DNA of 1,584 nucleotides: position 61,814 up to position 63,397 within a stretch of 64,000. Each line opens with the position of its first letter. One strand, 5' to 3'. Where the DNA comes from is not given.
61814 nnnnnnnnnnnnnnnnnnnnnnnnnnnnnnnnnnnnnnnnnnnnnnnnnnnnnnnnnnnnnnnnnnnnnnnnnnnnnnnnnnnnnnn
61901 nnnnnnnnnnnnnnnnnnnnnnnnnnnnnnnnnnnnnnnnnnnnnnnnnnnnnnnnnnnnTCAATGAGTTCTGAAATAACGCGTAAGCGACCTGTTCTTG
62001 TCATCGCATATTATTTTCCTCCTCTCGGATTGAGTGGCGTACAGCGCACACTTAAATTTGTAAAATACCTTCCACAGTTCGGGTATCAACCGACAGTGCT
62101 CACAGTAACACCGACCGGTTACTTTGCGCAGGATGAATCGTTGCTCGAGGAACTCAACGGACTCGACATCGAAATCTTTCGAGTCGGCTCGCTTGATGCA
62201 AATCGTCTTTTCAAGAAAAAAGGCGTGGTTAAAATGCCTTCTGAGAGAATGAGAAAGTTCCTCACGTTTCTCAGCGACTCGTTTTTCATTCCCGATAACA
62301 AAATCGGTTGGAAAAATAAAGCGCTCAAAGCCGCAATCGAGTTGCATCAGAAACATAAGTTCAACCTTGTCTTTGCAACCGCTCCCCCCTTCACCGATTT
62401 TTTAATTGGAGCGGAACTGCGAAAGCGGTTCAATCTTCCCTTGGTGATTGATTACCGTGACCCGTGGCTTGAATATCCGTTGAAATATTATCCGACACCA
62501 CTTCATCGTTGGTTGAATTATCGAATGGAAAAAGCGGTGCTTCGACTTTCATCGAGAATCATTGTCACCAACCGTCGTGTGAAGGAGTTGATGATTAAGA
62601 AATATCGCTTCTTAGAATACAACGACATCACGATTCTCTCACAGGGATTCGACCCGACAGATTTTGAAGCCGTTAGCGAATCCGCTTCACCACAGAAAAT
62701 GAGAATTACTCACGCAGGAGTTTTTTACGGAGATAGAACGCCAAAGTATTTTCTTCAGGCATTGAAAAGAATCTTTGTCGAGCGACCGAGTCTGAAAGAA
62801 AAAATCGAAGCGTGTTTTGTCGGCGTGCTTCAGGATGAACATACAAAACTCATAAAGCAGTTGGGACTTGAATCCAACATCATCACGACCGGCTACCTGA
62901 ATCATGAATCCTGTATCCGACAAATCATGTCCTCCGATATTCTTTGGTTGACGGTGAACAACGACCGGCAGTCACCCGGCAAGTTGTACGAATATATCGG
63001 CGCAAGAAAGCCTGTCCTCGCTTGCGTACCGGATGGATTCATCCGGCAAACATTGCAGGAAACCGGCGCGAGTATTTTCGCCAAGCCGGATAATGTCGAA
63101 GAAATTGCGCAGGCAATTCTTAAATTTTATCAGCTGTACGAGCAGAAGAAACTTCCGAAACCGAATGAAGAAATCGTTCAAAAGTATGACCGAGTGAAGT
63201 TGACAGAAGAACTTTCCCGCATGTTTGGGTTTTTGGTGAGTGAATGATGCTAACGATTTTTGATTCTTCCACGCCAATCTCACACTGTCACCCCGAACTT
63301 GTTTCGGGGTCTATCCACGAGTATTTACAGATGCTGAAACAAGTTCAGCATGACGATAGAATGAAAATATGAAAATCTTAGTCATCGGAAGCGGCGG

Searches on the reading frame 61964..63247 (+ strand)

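Call 86: search_protein_families(library=pfam, proteins=[window:61964-63247:+], max_evalue=0.001)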
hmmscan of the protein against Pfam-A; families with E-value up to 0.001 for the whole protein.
window:61964-63247:+ (427 aa): 4 families
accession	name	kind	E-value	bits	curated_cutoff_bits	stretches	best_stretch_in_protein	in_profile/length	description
PF13439.12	Glyco_transf_4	-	7.4e-10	39.5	28.5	1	34-231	13-168/170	Glycosyltransferase Family 4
PF00534.26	Glycos_transf_1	-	8.8e-10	38.8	26.4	1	247-394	17-161/172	Glycosyl transferases group 1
PF13692.12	Glyco_trans_1_4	-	1.1e-09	39.2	27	1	248-389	4-140/142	Glycosyl transferases group 1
PF13579.12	Glyco_trans_4_4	-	1.9e-07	32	29.7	1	27-212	5-144/158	Glycosyl transferase 4-like domain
